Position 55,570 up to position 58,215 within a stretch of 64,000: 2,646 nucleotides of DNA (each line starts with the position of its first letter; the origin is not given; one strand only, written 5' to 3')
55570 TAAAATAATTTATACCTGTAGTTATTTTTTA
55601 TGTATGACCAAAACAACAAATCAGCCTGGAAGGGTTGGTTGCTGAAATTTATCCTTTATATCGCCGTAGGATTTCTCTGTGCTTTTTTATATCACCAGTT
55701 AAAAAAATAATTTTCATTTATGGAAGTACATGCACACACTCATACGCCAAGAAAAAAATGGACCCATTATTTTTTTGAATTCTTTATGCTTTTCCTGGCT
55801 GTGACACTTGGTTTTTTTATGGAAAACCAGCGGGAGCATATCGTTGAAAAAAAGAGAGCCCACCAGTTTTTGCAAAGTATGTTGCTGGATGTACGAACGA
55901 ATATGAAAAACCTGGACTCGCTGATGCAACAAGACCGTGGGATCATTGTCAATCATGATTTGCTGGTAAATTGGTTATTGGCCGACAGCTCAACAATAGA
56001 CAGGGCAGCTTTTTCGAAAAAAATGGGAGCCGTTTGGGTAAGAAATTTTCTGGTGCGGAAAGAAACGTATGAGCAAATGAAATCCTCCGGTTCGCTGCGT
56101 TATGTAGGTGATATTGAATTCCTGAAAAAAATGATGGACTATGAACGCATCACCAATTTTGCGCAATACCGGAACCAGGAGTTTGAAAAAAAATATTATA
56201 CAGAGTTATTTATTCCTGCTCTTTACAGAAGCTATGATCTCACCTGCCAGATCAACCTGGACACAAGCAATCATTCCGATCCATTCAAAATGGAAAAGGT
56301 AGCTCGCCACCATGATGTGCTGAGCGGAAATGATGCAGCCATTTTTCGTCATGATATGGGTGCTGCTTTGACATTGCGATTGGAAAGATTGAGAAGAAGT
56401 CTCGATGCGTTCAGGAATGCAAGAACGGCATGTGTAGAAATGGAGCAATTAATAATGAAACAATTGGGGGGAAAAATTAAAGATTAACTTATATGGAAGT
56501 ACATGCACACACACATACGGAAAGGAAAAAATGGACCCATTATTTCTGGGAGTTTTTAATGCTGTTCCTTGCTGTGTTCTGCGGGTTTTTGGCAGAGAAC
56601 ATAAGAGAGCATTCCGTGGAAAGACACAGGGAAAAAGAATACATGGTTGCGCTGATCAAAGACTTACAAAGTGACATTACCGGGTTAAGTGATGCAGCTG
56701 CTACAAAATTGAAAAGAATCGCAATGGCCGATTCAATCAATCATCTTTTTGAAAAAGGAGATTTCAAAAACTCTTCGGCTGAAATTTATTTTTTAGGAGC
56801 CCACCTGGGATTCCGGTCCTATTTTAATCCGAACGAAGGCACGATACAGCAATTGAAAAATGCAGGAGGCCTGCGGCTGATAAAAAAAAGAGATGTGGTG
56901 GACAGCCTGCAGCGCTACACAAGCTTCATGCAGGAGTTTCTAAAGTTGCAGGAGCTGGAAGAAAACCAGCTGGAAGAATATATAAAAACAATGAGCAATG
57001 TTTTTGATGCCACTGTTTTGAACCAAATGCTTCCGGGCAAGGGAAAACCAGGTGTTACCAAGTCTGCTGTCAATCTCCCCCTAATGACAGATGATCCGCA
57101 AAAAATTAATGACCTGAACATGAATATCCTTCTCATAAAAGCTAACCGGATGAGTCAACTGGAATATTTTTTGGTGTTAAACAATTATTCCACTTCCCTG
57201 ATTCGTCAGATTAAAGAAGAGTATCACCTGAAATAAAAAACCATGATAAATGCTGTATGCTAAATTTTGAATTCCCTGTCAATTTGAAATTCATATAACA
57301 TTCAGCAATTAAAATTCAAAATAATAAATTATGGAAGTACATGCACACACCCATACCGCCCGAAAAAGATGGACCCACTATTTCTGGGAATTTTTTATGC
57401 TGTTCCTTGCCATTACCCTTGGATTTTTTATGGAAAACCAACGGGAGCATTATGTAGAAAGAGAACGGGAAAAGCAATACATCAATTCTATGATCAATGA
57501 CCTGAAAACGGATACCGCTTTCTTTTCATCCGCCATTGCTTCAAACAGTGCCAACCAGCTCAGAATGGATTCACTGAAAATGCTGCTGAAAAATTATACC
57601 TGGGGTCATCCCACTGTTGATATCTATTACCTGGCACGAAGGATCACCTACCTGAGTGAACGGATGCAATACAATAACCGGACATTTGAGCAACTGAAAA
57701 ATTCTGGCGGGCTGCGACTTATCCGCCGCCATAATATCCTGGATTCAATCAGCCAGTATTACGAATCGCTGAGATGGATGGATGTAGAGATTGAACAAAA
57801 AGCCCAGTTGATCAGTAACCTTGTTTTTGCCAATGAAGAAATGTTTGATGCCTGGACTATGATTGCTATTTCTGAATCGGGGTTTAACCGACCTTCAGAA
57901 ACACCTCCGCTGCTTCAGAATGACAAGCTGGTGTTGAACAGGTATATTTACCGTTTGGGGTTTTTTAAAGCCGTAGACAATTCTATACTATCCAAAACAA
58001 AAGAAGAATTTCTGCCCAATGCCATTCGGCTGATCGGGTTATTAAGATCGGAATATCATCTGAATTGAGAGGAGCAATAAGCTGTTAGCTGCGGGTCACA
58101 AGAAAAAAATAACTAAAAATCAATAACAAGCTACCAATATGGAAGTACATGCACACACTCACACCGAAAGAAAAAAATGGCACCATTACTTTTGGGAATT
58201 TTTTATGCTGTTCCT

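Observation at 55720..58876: Tandem array of four uncharacterised paralogs with identical 5' ends and an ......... (HxHxH) N-terminus, embedded in a secreted hydrolase island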

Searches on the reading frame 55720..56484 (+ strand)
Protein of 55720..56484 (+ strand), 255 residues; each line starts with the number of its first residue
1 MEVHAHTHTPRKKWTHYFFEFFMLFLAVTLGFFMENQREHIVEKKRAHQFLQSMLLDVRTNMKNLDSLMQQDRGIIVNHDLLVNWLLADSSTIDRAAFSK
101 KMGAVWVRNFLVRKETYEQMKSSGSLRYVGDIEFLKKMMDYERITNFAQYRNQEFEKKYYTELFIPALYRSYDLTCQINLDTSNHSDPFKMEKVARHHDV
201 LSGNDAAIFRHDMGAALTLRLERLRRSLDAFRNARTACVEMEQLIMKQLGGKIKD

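Call 3: search_protein_families(library=pfam, proteins=[window:55720-56484:+], max_evalue=1)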
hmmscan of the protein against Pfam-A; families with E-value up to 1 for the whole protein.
window:55720-56484:+ (255 aa): 1 family
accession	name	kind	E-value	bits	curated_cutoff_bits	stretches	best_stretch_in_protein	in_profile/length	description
PF09323.15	DUF1980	-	0.44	11.5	25.9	1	3-35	63-95/110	DUF1980 N-terminal domain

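Call 4: search_protein_families(library=ncbifam, proteins=[window:55720-56484:+], max_evalue=1)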
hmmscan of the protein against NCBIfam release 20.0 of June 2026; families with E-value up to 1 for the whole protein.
window:55720-56484:+ (255 aa): 1 family
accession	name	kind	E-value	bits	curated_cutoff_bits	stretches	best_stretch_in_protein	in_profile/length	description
NF001963.0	PRK00737.1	equivalog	0.15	12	101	1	73-108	28-63/74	small nuclear ribonucleoprotein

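Call 7: search_protein_families(library=padloc, proteins=[window:55720-56484:+], max_evalue=1)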
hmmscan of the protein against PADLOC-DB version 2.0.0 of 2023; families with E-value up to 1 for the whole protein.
window:55720-56484:+ (255 aa): 0 families

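Call 8: search_solved_structures(query=A1, max_evalue=10)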
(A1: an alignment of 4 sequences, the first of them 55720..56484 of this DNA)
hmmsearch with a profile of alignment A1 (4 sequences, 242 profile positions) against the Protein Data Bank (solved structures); distinct sequences matched with E-value up to 10: 3.
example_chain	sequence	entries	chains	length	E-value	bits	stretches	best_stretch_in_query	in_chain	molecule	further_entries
3f31_A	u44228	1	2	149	0.0019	21.4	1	131-219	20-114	Spectrin alpha chain, brain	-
8qhc_D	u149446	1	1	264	0.29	14.2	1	105-221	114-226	E3 ubiquitin--protein ligase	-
4wz3_B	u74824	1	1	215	0.83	12.7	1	105-219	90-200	E3 ubiquitin-protein ligase LubX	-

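Call 32: search_protein_families(library=phrogs, proteins=[window:55720-56484:+], max_evalue=0.1)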
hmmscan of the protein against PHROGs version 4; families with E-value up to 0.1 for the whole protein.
window:55720-56484:+ (255 aa): 0 families

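Call 47: predict_structure(alignment_id=A3)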
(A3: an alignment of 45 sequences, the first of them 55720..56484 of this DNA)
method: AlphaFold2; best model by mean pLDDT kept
length: 255 residues; sequences in the alignment: 45
mean_pLDDT: 77.1   pTM: 0.57
mean pLDDT of the five models: 77.1, 74.7, 72.4, 72.4, 68.1
residues with pLDDT >= 90: 35; 70-90: 151; 50-70: 52; < 50: 17
segments of 3 or more residues with pLDDT < 50: 184-186, 189-191, 193-199
pLDDT, mean of each block of 10 residues (from residue 1): 58 88 97 96 90 89 85 84 82 79 70 53 62 79 77 80 83 76 51 47 60 81 86 85 86 87
secondary structure, 60 per line:
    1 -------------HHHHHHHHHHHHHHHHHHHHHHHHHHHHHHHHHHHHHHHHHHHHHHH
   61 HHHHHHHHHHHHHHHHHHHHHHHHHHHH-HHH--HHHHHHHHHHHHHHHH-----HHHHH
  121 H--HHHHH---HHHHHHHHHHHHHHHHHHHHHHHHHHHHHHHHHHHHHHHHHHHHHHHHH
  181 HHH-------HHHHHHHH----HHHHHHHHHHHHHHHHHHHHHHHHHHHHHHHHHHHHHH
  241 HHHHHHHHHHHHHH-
elements in order: H14-88 H95-110 H116-121 H124-128 H132-183 H191-198 H203-254
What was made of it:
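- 55720..56487 (+): Copy 1 (255 aa). It belongs to a slow-evolving subfamily that lacks EYHL. Codons 1-48 (55720-55863) encode the conserved head. The AF2 model has the same topology, with pLDDT 77 (call 47).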

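Call 52: list_cluster_members(proteins=[window:55720-56484:+, window:56493-57233:+, window:57331-58065:+, window:58139-58873:+])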
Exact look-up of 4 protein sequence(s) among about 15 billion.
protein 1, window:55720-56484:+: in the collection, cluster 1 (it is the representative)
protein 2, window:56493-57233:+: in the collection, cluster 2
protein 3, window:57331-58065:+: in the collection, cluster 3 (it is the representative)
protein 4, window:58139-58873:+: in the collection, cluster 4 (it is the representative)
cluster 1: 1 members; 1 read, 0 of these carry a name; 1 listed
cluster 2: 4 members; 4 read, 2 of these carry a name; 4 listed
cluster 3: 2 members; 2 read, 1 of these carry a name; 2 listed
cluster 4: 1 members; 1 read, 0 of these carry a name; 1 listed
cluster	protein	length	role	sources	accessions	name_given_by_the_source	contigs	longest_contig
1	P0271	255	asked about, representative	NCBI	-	-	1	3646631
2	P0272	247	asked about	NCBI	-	-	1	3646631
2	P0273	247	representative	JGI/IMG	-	hypothetical protein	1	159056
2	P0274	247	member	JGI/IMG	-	hypothetical protein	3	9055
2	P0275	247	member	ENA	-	-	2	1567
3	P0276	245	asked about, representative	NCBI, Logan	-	-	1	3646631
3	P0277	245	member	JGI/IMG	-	hypothetical protein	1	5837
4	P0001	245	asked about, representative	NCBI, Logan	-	-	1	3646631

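Call 53: find_homologous_proteins(query=window:55720-56484:+)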
Query window:55720-56484:+ (255 aa): 4554 proteins with E <= 0.001 among 4865 candidates; the best 120 are listed.
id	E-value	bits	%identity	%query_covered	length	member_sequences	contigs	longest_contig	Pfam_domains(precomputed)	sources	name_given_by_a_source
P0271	9.4e-168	573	100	100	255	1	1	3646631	-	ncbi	-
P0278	3.1e-144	497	86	100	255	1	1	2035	-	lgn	-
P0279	3.8e-140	483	85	100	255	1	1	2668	-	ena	-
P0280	4.7e-140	483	85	99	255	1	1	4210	-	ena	-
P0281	4.6e-139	480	84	98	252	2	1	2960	-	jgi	-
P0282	5.9e-139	479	83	98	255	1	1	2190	-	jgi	jgi:hypothetical protein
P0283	1.1e-138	478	84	99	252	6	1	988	-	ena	-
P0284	2.0e-138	478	85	98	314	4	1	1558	-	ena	-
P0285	3.4e-138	477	83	100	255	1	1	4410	-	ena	-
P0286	4.9e-138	476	82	100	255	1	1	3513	-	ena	-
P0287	5.5e-138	476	82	100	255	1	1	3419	-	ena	-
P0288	5.6e-138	476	86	95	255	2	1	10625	-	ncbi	-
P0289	9.7e-138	475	83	100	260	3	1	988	-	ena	-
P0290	1.7e-137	474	84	98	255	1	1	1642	-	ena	-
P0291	2.2e-137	474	83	99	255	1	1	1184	-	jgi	jgi:hypothetical protein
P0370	5.6e-132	456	80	98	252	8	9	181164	-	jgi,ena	jgi:hypothetical protein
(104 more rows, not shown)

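Call 54: find_encoding_contigs(protein=P0370, flank=10000, max_places=3)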
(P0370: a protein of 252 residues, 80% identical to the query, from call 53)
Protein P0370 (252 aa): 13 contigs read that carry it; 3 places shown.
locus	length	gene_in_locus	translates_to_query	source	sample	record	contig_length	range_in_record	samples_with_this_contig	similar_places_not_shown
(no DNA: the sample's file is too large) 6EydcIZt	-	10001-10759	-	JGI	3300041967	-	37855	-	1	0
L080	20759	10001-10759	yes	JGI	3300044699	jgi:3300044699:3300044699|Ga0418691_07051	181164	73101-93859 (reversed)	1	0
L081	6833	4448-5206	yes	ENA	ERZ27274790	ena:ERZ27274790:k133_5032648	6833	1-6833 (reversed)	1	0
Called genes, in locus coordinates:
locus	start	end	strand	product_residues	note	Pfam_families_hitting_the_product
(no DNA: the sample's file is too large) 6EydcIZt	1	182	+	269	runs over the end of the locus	?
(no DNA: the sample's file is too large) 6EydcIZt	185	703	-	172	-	-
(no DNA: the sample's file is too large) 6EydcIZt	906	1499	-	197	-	PF01551:Peptidase_M23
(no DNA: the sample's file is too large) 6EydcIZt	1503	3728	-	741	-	PF12730:ABC2_membrane_4, PF00578:AhpC-TSA, PF08534:Redoxin, PF00085:Thioredoxin (weak), PF13098:Thioredoxin_2 (faint), PF13905:Thioredoxin_8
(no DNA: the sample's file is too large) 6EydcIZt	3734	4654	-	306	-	PF00005:ABC_tran, PF13304:AAA_21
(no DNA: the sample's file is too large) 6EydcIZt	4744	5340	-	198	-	PF08712:Nfu_N, PF01106:NifU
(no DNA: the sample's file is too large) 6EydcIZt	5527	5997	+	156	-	PF03960:ArsC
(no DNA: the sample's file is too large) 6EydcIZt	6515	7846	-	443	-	PF01408:GFO_IDH_MocA, PF19051:GFO_IDH_MocA_C2, PF22725:GFO_IDH_MocA_C3 (weak)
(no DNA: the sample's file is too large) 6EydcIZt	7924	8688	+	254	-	PF02544:Steroid_dh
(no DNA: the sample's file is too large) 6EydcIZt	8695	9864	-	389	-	PF01266:DAO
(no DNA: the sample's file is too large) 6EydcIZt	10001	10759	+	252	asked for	-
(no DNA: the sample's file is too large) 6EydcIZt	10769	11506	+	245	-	-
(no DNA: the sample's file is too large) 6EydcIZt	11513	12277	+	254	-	-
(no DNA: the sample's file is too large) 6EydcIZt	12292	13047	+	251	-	-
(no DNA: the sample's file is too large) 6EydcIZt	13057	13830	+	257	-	-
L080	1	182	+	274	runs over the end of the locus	PF16653:Sacchrp_dh_C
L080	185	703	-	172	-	-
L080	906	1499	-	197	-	PF01551:Peptidase_M23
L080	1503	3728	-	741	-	PF12730:ABC2_membrane_4, PF00578:AhpC-TSA, PF08534:Redoxin, PF00085:Thioredoxin (weak), PF13098:Thioredoxin_2 (faint), PF13905:Thioredoxin_8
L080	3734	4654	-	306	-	PF00005:ABC_tran, PF13304:AAA_21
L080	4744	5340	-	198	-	PF08712:Nfu_N, PF01106:NifU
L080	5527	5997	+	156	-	PF03960:ArsC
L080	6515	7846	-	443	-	PF01408:GFO_IDH_MocA, PF19051:GFO_IDH_MocA_C2, PF22725:GFO_IDH_MocA_C3 (weak)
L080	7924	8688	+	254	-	PF02544:Steroid_dh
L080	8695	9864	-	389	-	PF01266:DAO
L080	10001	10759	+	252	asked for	-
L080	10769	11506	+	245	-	-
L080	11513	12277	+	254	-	-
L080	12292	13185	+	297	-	-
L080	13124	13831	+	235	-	-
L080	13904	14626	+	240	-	-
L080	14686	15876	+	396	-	PF01757:Acyl_transf_3 (faint), PF07786:HGSNAT_cat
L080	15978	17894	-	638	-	PF00211:Guanylate_cyc, PF13431:TPR_17 (faint), PF25062:ARM_TT21_N (faint), PF12895:ANAPC3 (faint), PF13429:TPR_15 (faint), PF00515:TPR_1 (faint), PF13414:TPR_11 (weak), PF14559:TPR_19 (weak), +7 more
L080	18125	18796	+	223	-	-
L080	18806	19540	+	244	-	-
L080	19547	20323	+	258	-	-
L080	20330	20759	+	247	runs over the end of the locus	-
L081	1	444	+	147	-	?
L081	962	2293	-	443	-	PF01408:GFO_IDH_MocA, PF19051:GFO_IDH_MocA_C2, PF22725:GFO_IDH_MocA_C3 (weak)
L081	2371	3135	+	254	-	PF02544:Steroid_dh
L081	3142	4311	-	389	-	PF01266:DAO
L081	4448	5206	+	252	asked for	-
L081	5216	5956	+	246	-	-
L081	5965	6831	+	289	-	?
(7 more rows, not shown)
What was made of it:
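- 55720..56487 (+): This type is the first gene of the array in L080 and L081 (call 54).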

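Call 80: fold_search(model_id=the predicted structure, library=pdb)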
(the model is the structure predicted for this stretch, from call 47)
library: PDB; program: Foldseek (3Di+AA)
matches with E <= 10: 335; with E <= 0.001: 0
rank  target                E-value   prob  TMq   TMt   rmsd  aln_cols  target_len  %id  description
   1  7jh6_A                2.4e-01  0.91  0.34  0.47  21.2       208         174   10  De novo designed two-domain di-Zn(II) and porphyrin-binding protein (released 2020-12-09)
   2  5nnv_B                2.9e-01  0.23  0.20  0.21  39.8       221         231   15  Structure of a Bacillus subtilis Smc coiled coil middle fragment (released 2017-06-21)
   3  6z0c_C                4.2e-01  0.25  0.21  0.26  22.1       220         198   10  Structure of in silico modelled artificial Maquette-3 protein (released 2021-03-17)
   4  6z0c_A                4.6e-01  0.21  0.21  0.26  24.0       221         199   11  Structure of in silico modelled artificial Maquette-3 protein (released 2021-03-17)
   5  6z0c_B                5.4e-01  0.23  0.21  0.26  22.3       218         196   10  Structure of in silico modelled artificial Maquette-3 protein (released 2021-03-17)
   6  2d1l_B                5.4e-01  0.13  0.19  0.21  34.6       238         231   12  Structure of F-actin binding domain IMD of MIM (Missing In Metastasis) (released 2006-09-12)
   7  9rn6_A                6.0e-01  0.41  0.31  0.36  29.0       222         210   17  Crystal structure of a protein mimic of SARS-CoV-2 spike's HR1 domain in complex with two nanobodies bound to differen (released 2026-01-21)
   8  2d1l_A                6.7e-01  0.13  0.19  0.20  34.2       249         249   13  Structure of F-actin binding domain IMD of MIM (Missing In Metastasis) (released 2006-09-12)
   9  3caz_B                7.1e-01  0.15  0.20  0.24  29.3       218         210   12  Crystal structure of a BAR protein from Galdieria sulphuraria (released 2008-03-04)
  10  5c21_A                7.4e-01  0.57  0.34  0.33  19.6       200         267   11  Crystal structure of native HlyD from E. coli (released 2016-02-17)
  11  5c22_A                7.4e-01  0.30  0.27  0.26  23.5       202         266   11  Crystal structure of Zn-bound HlyD from E. coli (released 2016-02-17)
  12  6z0c_D                7.8e-01  0.15  0.20  0.26  23.8       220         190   11  Structure of in silico modelled artificial Maquette-3 protein (released 2021-03-17)
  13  5xg2                  7.8e-01  0.11  0.20  0.20  44.9       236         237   14  Crystal structure of a coiled-coil segment (residues 345-468 and 694-814) of Pyrococcus yayanosii Smc (released 2017-06-07)
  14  4tql_A                9.2e-01  0.23  0.25  0.27  30.1       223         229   12  Computationally designed three helix bundle (released 2014-10-15)
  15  5msj_U                9.2e-01  0.08  0.15  0.17  28.1       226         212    9  Mouse PA28alpha (released 2017-09-13)
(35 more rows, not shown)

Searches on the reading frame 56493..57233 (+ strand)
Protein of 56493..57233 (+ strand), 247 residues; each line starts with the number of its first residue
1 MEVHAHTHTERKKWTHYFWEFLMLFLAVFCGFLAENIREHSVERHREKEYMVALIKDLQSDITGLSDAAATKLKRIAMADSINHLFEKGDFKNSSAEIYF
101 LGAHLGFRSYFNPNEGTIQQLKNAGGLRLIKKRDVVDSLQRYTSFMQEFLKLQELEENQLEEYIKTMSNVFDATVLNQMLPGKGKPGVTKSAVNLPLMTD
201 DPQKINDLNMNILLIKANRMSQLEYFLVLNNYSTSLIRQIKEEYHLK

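Call 3: search_protein_families(library=pfam, proteins=[window:56493-57233:+], max_evalue=1)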
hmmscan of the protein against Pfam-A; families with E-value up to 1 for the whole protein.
window:56493-57233:+ (247 aa): 3 families
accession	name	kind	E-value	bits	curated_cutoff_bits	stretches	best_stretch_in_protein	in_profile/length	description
PF24909.1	vWA_SIBA-E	-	0.054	13.4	27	1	189-242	17-68/284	Integrin beta-like protein A-E, vWA-like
PF00876.23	Innexin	-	0.085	12.5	25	1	5-84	76-152/333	Innexin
PF06896.17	Phage_TAC_3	-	0.17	13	22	0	131-165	53-87/117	Phage tail assembly chaperone proteins, TAC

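Call 4: search_protein_families(library=ncbifam, proteins=[window:56493-57233:+], max_evalue=1)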
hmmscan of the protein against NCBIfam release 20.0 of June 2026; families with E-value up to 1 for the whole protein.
window:56493-57233:+ (247 aa): 0 families

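Call 7: search_protein_families(library=padloc, proteins=[window:56493-57233:+], max_evalue=1)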
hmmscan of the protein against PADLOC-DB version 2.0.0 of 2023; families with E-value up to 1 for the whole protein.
window:56493-57233:+ (247 aa): 0 families

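Call 32: search_protein_families(library=phrogs, proteins=[window:56493-57233:+], max_evalue=0.1)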
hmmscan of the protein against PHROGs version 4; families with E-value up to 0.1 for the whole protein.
window:56493-57233:+ (247 aa): 2 families
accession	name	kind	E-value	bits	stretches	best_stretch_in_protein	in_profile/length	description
phrog_30408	-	unknown function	0.081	13.2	0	131-179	170-218/318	-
phrog_5245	-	unknown function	0.085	14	1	142-169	20-47/53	-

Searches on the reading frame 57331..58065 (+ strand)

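Call 3: search_protein_families(library=pfam, proteins=[window:57331-58065:+], max_evalue=1)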
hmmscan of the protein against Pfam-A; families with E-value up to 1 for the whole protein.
window:57331-58065:+ (245 aa): 1 family
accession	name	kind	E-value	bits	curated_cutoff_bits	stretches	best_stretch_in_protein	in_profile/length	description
PF25630.1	Phycodna_minor_capsid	-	0.16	12.7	27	1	23-61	12-50/96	Phycodnaviridae minor capsid protein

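Call 4: search_protein_families(library=ncbifam, proteins=[window:57331-58065:+], max_evalue=1)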
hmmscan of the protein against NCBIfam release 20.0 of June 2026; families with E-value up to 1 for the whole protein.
window:57331-58065:+ (245 aa): 0 families

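Call 7: search_protein_families(library=padloc, proteins=[window:57331-58065:+], max_evalue=1)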
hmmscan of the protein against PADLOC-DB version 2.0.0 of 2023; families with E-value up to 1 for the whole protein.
window:57331-58065:+ (245 aa): 0 families

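Call 32: search_protein_families(library=phrogs, proteins=[window:57331-58065:+], max_evalue=0.1)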
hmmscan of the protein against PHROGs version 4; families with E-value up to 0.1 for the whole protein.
window:57331-58065:+ (245 aa): 1 family
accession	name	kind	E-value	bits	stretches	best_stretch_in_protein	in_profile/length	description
phrog_1352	-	unknown function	0.095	14.4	0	47-91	13-46/72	-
